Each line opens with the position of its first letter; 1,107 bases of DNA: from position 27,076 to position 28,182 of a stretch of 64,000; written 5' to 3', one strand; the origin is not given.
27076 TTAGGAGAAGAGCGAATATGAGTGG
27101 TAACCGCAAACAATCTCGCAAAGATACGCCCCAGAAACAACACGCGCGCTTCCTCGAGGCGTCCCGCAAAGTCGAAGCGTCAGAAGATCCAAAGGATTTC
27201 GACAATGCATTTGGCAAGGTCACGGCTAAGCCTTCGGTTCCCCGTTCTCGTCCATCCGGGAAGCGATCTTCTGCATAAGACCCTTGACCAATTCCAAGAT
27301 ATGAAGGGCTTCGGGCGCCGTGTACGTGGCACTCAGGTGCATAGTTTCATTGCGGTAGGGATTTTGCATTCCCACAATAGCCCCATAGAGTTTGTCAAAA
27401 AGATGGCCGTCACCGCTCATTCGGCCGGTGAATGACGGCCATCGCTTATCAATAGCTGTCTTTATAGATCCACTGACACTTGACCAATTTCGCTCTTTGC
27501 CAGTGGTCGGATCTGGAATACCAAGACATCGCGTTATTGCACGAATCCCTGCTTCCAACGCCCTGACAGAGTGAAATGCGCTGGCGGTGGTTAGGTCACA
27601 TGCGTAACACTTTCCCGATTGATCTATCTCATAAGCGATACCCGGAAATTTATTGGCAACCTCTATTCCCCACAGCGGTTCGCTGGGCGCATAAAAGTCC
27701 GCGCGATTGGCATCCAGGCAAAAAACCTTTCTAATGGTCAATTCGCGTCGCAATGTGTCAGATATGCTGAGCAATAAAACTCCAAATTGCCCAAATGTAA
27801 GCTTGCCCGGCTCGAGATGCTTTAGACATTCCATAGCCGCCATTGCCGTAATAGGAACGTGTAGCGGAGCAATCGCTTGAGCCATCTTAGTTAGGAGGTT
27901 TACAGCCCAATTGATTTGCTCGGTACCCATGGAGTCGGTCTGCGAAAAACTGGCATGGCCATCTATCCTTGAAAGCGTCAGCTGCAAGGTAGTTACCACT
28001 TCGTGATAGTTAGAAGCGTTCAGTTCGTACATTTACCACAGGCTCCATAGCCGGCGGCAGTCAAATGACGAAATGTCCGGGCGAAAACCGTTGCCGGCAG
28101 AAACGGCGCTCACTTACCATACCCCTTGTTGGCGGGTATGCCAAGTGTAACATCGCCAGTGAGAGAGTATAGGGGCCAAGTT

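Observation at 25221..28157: IS1595-family transposon whose larger part is a three-gene, AT-richer cargo module of unknown function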

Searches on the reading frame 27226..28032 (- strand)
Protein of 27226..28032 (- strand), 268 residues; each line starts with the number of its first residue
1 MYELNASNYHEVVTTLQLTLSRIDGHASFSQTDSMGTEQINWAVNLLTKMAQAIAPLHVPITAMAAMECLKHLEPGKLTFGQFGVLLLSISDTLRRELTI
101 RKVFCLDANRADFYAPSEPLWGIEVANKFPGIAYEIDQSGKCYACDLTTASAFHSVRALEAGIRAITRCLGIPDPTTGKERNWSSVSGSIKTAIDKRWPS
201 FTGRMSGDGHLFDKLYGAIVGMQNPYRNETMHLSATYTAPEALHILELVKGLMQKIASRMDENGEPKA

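Call 4: search_protein_families(library=pfam, proteins=[window:27226-28032:-], max_evalue=1)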
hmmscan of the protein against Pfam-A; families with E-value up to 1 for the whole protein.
window:27226-28032:- (268 aa): 0 families

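Call 6: search_protein_families(library=ncbifam, proteins=[window:27226-28032:-], max_evalue=1)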
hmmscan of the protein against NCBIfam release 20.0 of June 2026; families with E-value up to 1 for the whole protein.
window:27226-28032:- (268 aa): 0 families

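Call 9: search_protein_families(library=padloc, proteins=[window:27226-28032:-], max_evalue=1)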
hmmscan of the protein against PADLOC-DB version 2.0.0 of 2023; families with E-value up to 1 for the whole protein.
window:27226-28032:- (268 aa): 0 families

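Call 10: search_protein_families(library=phrogs, proteins=[window:27226-28032:-], max_evalue=1)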
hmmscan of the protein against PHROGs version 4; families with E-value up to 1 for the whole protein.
window:27226-28032:- (268 aa): 2 families
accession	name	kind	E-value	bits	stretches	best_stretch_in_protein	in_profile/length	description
phrog_32483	-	unknown function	4.2e-06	27.1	1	134-186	156-205/305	-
phrog_35495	-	unknown function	0.066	14.3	1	168-188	16-36/41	-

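Call 11: find_homologous_proteins(query=window:27226-28032:-)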
Query window:27226-28032:- (268 aa): 137 proteins with E <= 0.001 among 746 candidates; the best 120 are listed.
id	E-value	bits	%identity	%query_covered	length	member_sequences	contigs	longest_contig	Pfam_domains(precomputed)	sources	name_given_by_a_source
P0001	7.4e-178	607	100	100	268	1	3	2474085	-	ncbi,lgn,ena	-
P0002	2.1e-115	403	67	100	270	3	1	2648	-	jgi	jgi:hypothetical protein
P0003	1.4e-107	377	64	100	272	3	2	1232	-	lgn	-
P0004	6.0e-107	375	63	100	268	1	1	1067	-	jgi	jgi:hypothetical protein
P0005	7.0e-101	355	61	100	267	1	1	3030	-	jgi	jgi:hypothetical protein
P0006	3.8e-100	353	61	100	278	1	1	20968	-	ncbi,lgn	-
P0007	6.6e-100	352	60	100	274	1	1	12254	-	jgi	jgi:hypothetical protein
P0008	9.1e-98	345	60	100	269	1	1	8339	-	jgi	-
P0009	1.0e-96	342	59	100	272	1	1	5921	-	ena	-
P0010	3.6e-96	340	58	100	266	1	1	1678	-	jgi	jgi:hypothetical protein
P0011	2.3e-95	337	67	83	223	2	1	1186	-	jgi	jgi:hypothetical protein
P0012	1.5e-94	334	59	99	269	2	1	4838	-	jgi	jgi:hypothetical protein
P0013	5.0e-93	329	67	83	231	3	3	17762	-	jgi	jgi:hypothetical protein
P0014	2.4e-91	324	57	100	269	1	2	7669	-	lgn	-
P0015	3.2e-91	324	55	100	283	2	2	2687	-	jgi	jgi:hypothetical protein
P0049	3.4e-69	251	47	100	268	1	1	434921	-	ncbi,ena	-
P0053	3.7e-62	228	48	82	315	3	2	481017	-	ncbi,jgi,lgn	-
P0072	3.1e-58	215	53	68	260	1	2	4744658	-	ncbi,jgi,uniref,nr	ncbi:hypothetical protein [Hyphomicrobium sp. DMF-1]|jgi:hypothetical protein|uniref:hypothetical pr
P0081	6.3e-56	208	44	100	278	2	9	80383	-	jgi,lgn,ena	jgi:hypothetical protein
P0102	3.6e-53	199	53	71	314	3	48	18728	-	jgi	jgi:hypothetical protein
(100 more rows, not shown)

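Call 13: find_encoding_contigs(protein=P0001, flank=6000, max_places=6)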
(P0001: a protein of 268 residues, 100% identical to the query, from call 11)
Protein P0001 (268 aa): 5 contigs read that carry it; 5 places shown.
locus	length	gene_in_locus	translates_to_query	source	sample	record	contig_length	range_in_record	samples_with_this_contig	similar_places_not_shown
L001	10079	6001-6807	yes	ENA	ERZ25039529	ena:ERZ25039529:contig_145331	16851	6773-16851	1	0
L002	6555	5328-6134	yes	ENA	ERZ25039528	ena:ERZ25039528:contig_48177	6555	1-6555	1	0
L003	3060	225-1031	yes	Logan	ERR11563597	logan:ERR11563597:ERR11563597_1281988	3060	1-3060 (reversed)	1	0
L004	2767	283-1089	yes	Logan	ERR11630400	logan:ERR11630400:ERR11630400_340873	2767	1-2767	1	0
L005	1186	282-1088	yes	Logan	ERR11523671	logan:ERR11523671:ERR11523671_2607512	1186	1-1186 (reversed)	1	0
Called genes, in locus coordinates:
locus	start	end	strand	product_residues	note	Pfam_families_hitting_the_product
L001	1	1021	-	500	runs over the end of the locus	PF00989:PAS, PF08448:PAS_4, PF13188:PAS_8 (weak), PF13426:PAS_9, PF00512:HisKA, PF02518:HATPase_c, PF00072:Response_reg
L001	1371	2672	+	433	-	PF00989:PAS, PF00512:HisKA, PF02518:HATPase_c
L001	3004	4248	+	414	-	PF00512:HisKA (faint), PF02518:HATPase_c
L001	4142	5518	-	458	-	-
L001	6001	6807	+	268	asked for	-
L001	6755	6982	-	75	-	-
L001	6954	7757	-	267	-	-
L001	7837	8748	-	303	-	PF12760:Zn_ribbon_IS1595, PF12762:DDE_Tnp_IS1595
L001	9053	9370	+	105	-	-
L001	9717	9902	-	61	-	PF05532:CsbD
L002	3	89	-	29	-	?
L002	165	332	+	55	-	-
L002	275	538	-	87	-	-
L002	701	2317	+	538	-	PF00989:PAS, PF08448:PAS_4 (weak), PF00512:HisKA, PF02518:HATPase_c, PF00072:Response_reg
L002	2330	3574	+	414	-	PF00512:HisKA (faint), PF02518:HATPase_c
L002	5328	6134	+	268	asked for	-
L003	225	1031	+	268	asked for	-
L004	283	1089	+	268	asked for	-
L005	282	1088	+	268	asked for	-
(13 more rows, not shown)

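Call 14: find_encoding_contigs(protein=P0002, flank=6000, max_places=4)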
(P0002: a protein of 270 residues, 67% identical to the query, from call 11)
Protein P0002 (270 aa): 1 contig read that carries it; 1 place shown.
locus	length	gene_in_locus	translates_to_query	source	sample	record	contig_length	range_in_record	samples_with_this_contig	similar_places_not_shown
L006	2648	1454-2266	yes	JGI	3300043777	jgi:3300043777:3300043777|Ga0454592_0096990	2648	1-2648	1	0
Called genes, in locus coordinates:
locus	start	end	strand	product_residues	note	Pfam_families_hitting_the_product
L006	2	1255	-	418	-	?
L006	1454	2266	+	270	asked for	-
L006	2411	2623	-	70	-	-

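Call 21: search_solved_structures(query=A1, max_evalue=10, show_alignments=2)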
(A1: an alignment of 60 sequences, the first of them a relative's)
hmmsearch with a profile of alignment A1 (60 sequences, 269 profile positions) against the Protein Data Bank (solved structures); distinct sequences matched with E-value up to 10: 7.
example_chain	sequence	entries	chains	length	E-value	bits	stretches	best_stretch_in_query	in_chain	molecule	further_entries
4e2l_A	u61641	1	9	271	0.84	12.6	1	3-110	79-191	Ferric enterobactin (Enterochelin) transport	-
2lc5_A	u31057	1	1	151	1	12.3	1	22-115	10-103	Calmodulin, putative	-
9cfs_A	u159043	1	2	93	1.1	12.1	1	18-93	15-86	Long regulatory protein rop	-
9r1o_A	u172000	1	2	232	1.2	12.1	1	9-133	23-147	sc-apCC-6-DPH-NR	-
2lch_A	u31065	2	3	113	1.2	12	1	10-96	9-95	Protein OR38 | computationally designed four-helix bundle protein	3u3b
5gm6_X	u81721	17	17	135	1.4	11.8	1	25-103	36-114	Pre-mRNA-splicing factor CWC21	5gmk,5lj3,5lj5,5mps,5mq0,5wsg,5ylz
8a3k_UNK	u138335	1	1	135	5.7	9.9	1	15-97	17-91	sc-apCC-4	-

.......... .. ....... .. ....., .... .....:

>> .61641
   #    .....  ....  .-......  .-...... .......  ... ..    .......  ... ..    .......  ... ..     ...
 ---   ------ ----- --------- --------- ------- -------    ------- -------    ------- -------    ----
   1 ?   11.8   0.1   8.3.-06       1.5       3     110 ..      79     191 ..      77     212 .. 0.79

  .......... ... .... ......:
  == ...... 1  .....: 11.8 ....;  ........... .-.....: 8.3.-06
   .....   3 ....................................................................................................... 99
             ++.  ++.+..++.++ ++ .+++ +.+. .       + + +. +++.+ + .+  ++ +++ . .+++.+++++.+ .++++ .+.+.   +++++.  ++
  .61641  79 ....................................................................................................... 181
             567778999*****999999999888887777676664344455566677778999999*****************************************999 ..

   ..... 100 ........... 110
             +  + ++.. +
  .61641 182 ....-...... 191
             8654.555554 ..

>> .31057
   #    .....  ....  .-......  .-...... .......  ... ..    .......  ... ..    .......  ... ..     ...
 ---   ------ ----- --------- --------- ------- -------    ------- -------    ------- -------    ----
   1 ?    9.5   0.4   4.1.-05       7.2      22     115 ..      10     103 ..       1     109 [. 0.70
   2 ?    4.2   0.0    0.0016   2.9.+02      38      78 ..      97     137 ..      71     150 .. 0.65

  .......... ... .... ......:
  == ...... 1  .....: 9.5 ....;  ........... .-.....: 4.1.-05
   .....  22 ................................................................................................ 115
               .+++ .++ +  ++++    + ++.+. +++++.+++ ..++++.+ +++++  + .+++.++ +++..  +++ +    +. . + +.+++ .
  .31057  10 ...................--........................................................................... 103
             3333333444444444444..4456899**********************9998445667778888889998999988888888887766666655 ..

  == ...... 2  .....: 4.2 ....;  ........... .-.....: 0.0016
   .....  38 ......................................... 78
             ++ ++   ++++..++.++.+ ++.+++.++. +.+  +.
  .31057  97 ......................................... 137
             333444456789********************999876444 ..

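Call 24: find_related_loci(query=A1, collection=genome_contigs, flank=8000)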
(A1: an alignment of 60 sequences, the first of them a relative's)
Query A1 (268 aa) in genome_contigs; peptide patterns used: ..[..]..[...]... (x = any residue, [..] = any of these).
49 stretches matched a pattern; 48 encode a relative of the query (tblastn E <= 1e-3); 48 distinct loci.
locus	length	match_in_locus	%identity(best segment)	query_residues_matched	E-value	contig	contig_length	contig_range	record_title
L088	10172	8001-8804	48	1-268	5e-82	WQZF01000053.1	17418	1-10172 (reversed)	MAG: Betaproteobacteria bacterium isolate Emb289P4bin67 Ga0123357_10003836, whole genome shotgun sequence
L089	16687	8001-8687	48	49-268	3e-70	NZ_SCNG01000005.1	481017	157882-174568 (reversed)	Rudaea sp. 3F27F6 NODE_5_length_481017_cov_15.641820, whole genome shotgun sequence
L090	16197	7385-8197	42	1-268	1e-69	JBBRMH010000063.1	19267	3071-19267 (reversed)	MAG: Burkholderiales bacterium isolate La1_metabat2.021 LA1C_B2.021_k141_3016833L_19267_cov_42.5230, whole genome shotgu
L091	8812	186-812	46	59-267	1e-65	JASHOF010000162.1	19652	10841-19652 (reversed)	MAG: Acetobacteraceae bacterium isolate JOPF016 JOPF_N10C_contig_186071, whole genome shotgun sequence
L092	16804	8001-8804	37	1-268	6e-61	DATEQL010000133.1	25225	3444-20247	MAG TPA_asm: Stellaceae bacterium isolate SMAG_U9046 k141_10399, whole genome shotgun sequence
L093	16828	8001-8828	37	1-268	2e-59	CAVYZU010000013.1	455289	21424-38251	MAG: uncultured Alphaproteobacteria bacterium isolate MFD02248.bin.1.58 genome assembly, contig: contig_53419, whole gen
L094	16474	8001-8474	55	111-268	2e-59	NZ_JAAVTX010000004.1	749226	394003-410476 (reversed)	Falsiroseomonas frigidaquae strain JCM 15073 NODE_4_length_749226_cov_145.263644_1, whole genome shotgun sequence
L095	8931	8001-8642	45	66-266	1e-58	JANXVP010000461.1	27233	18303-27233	MAG: Ramlibacter sp. isolate 341R_metabat_69 341R_k141_559946, whole genome shotgun sequence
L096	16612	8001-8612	45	61-268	3e-57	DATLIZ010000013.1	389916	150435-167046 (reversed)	MAG TPA_asm: Aliidongia sp. isolate SMAG_U13682 k141_48120, whole genome shotgun sequence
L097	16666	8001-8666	44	50-268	1e-56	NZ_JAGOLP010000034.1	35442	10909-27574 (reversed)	MAG: Ferrovibrio sp. isolate Gw_Bodden_bin_55 Gw_Bodden_1316_length_35442_cov_6.436443, whole genome shotgun sequence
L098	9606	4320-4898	46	74-268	2e-55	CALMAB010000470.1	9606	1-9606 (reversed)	MAG TPA_asm: uncultured Acetobacteraceae bacterium isolate SRR13685132_bin.25_CONCOCT_v1.1_MAG genome assembly, contig:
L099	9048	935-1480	48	86-268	5e-55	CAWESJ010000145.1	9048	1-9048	MAG: uncultured Alphaproteobacteria bacterium isolate MFD02138.bin.2.47 genome assembly, contig: contig_139222, whole ge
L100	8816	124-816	39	36-268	1e-54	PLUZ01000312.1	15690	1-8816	MAG: Methylocapsa sp. isolate bog_942 73.20120800_S3M.30_contig_2651, whole genome shotgun sequence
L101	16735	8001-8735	37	24-268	2e-54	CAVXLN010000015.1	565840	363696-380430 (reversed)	MAG: uncultured Alphaproteobacteria bacterium isolate MFD04540.bin.1.145 genome assembly, contig: contig_22596, whole ge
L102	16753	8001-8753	37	10-268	6e-53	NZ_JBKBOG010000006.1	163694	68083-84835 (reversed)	MAG: Blastomonas sp. isolate 21H_026.bin.42 NODE_139_length_163694_cov_6.320346, whole genome shotgun sequence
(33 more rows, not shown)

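Call 26: predict_structure(alignment_id=A1)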
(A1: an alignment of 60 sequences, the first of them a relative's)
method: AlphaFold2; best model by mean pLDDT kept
length: 268 residues; sequences in the alignment: 60
mean_pLDDT: 92.8   pTM: 0.82
mean pLDDT of the five models: 92.8, 92.4, 92.0, 89.3, 88.0
residues with pLDDT >= 90: 216; 70-90: 48; 50-70: 4; < 50: 0
segments of 3 or more residues with pLDDT < 50: none
pLDDT, mean of each block of 10 residues (from residue 1): 88 89 74 93 94 92 95 94 95 95 91 96 98 98 96 97 97 87 92 94 84 95 88 92 97 98 97
secondary structure, 60 per line:
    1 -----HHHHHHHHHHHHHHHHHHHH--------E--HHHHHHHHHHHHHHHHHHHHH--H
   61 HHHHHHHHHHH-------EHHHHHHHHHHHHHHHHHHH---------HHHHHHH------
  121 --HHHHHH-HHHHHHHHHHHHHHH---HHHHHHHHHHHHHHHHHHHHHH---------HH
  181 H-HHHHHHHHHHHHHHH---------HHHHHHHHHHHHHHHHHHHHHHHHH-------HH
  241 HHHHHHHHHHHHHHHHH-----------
elements in order: H6-25 H37-57 H60-71 H80-98 H108-114 H123-128 H130-144 H148-169 H183-197 H207-231 H239-257

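Call 29: fold_search(model_id=the predicted structure, library=pdb)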
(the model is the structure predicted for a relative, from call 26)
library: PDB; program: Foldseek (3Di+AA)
matches with E <= 10: 206; with E <= 0.001: 0
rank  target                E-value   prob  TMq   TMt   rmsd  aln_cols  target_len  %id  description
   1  8oz7_A                4.6e-01  0.51  0.31  0.16  14.5       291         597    9  Abortive infection DNA polymerase AbiA from Lactococcus lactis (released 2024-04-03)
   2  8oz7_B                6.0e-01  0.41  0.30  0.16  14.7       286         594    8  Abortive infection DNA polymerase AbiA from Lactococcus lactis (released 2024-04-03)
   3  1sj8                  6.0e-01  0.13  0.17  0.16  24.4       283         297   12  Solution Structure of the R1R2 Domains of Talin (released 2004-08-24)
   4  7p5j_A                6.3e-01  0.08  0.15  0.11  37.5       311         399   11  Cryo-EM structure of human TTYH1 in GDN (released 2021-08-11)
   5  8oz7_C                6.9e-01  0.35  0.29  0.15  14.8       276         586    8  Abortive infection DNA polymerase AbiA from Lactococcus lactis (released 2024-04-03)
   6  7o8v                  6.9e-01  0.11  0.15  0.16  24.6       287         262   11  NmHR light state structure at 55 ms (50 - 60 ms) after photoexcitation determined by serial millisecond crystallography (released 2022-02-09)
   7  1dow_A                8.3e-01  0.16  0.19  0.23  20.2       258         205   14  CRYSTAL STRUCTURE OF A CHIMERA OF BETA-CATENIN AND ALPHA-CATENIN (released 2000-07-12)
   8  8ka6_A                8.7e-01  0.84  0.31  0.51   7.3       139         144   14  De novo design protein -NA7 (released 2024-08-07)
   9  6ff6                  1.1e+00  0.33  0.28  0.32  15.0       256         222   12  Crystal structure of novel repeat protein BRIC1 (released 2018-09-05)
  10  7bxo_F                1.1e+00  0.41  0.26  0.43   6.3       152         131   16  Crystal structure of the toxin-antitoxin with AMP-PNP (released 2020-09-30)
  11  5vxk_A                1.1e+00  0.06  0.13  0.13  24.1       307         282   11  2.55 A resolution structure of IpaD from Shigella flexneri in complex with single-domain antibody JMK-H2 (released 2017-08-30)
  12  5ztl                  1.2e+00  0.15  0.21  0.21  20.7       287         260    7  Non-cryogenic structure of light-driven chloride pump having an NTQ motif (released 2018-12-05)
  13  8r0l_A                1.2e+00  0.11  0.19  0.19  23.9       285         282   10  Cryo-EM structure of the microbial rhodopsin CryoR1 at pH 8.0 in nanodisc (released 2025-05-14)
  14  8t3m_A                1.3e+00  0.10  0.18  0.17  23.4       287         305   11  TRPV1 in nanodisc bound with 3 LPA molecules (released 2024-05-08)
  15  3ddl_A                1.4e+00  0.10  0.21  0.22  22.4       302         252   10  Crystallographic Structure of Xanthorhodopsin, a Light-Driven Ion Pump with Dual Chromophore (released 2008-10-14)
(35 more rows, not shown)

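Call 30: search_protein_representatives(alignment_id=A1)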
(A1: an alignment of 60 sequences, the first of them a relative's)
Query: 60 sequences, 269 profile positions. Proteins with E-value up to 0.001 (for the whole library): 8008; up to 1e-10: 6190; up to 1e-30: 1890. The best 150 are listed.
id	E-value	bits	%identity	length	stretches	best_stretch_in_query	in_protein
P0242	8.9e-104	363.4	-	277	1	1-269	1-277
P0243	1.4e-101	356.2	-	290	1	1-269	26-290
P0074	1.0e-100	353.3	-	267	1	1-269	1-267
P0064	7.9e-100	350.4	-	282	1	1-269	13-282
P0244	1.1e-97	343.4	-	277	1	1-269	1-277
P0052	1.7e-97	342.8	-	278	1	1-269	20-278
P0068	4.9e-96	338.0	-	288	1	1-269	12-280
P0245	8.0e-96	337.3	-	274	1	1-269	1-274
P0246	4.6e-95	334.8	-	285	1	1-269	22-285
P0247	5.7e-95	334.5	-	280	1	1-268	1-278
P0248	7.5e-95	334.1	-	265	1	1-269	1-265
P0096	4.2e-93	328.4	-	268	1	1-269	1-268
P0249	2.0e-92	326.1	-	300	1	5-268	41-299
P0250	3.0e-92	325.6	-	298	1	1-269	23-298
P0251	2.0e-91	322.9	-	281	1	1-269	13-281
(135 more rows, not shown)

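Call 47: find_encoding_contigs(protein=P0102, flank=4000, max_places=8)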
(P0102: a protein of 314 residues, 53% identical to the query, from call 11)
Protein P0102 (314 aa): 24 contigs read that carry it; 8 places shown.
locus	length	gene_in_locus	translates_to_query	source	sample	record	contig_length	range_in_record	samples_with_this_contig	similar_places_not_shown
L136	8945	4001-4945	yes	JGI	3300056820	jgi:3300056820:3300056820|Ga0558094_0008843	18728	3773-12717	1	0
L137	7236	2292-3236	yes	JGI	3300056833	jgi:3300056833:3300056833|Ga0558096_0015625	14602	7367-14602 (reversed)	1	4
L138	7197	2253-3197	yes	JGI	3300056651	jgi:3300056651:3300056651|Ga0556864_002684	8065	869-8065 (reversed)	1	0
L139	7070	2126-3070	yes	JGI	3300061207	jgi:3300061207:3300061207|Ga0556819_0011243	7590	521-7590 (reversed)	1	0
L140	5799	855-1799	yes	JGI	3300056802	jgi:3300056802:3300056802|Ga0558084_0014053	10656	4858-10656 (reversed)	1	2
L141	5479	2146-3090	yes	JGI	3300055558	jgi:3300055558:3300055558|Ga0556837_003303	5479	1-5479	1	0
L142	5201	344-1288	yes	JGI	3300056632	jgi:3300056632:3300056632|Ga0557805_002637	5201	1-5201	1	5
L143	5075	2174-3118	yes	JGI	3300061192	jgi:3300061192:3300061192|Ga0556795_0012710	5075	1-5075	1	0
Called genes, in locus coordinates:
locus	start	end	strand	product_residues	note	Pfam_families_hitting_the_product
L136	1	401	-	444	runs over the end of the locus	PF00150:Cellulase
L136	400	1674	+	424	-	PF02447:GntP_permease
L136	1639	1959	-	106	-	-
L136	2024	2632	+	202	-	-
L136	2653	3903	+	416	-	PF00067:p450 (weak)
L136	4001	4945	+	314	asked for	-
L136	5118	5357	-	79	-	-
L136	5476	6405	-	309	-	PF12760:Zn_ribbon_IS1595, PF12762:DDE_Tnp_IS1595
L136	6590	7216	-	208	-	PF07244:POTRA (faint)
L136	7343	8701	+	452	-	PF00067:p450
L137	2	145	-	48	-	?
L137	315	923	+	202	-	-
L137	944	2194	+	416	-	PF00067:p450 (weak)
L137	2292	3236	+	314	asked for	-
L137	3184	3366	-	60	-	-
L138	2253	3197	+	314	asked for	-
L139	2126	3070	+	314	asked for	-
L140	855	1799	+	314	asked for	-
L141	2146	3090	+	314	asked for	-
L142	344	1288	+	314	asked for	-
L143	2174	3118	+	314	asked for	-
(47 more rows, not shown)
